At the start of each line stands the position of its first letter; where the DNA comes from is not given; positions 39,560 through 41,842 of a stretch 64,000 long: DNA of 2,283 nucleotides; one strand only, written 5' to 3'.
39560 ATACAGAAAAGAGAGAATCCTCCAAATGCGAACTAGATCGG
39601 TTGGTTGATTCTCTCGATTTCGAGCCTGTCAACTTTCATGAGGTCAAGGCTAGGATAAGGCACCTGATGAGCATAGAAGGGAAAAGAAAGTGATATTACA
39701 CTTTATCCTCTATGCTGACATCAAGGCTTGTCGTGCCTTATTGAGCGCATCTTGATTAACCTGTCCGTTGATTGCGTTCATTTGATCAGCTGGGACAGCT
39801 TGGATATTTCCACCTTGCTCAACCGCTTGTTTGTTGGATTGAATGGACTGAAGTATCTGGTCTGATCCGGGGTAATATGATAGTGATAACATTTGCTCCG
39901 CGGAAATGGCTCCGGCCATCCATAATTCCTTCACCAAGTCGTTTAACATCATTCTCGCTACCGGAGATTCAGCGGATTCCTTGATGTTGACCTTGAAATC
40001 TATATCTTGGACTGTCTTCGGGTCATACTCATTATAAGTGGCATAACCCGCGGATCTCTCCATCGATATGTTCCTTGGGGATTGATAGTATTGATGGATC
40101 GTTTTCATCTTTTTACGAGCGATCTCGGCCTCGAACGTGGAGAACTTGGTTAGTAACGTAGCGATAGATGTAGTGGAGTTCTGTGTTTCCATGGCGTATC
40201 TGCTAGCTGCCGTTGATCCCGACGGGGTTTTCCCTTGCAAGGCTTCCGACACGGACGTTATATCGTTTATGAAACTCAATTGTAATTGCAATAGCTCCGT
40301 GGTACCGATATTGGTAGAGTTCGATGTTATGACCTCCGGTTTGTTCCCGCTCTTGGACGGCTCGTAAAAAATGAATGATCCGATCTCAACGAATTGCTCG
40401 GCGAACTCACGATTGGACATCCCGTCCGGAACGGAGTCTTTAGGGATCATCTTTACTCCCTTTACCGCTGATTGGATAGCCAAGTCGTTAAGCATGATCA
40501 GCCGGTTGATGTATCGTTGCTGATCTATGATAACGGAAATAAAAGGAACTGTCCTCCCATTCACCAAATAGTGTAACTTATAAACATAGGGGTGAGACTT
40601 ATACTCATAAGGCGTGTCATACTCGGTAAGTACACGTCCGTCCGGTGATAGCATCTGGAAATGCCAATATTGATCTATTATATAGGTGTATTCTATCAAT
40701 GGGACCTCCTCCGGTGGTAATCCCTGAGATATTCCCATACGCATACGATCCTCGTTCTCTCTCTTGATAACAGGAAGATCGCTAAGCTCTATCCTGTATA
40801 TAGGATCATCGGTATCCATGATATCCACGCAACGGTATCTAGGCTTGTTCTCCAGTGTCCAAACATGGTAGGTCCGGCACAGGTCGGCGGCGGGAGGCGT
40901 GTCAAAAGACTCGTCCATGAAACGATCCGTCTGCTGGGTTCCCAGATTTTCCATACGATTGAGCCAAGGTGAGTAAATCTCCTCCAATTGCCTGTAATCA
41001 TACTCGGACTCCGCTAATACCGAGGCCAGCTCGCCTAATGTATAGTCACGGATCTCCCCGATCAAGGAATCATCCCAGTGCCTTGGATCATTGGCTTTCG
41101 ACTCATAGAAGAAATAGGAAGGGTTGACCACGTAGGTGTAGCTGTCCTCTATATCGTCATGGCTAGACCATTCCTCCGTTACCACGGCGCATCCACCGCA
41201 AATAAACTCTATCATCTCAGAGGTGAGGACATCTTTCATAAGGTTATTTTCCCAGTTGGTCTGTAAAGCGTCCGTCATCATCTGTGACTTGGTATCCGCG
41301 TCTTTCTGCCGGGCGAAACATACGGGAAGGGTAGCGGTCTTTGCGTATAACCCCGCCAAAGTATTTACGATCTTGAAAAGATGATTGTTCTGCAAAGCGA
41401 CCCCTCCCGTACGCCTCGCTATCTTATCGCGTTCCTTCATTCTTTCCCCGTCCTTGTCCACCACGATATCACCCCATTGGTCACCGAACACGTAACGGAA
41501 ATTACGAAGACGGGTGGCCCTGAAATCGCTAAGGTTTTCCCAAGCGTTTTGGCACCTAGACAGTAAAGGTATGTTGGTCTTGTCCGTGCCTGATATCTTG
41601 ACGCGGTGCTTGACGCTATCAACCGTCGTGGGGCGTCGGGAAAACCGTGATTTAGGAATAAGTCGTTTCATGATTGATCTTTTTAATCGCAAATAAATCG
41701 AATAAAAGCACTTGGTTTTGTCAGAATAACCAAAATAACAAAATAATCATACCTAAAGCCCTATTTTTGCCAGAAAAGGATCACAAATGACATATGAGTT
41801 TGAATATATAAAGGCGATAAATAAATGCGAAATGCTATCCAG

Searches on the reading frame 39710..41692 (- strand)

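Call 29: search_protein_families(library=pfam, proteins=[window:39710-41692:-], max_evalue=0.001)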
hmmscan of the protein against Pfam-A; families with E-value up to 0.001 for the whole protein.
window:39710-41692:- (660 aa): 1 family
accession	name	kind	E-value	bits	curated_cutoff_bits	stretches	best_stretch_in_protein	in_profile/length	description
PF16510.12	P22_portal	-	2.8e-21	76.1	26.1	1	45-654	2-581/594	Phage P22-like portal protein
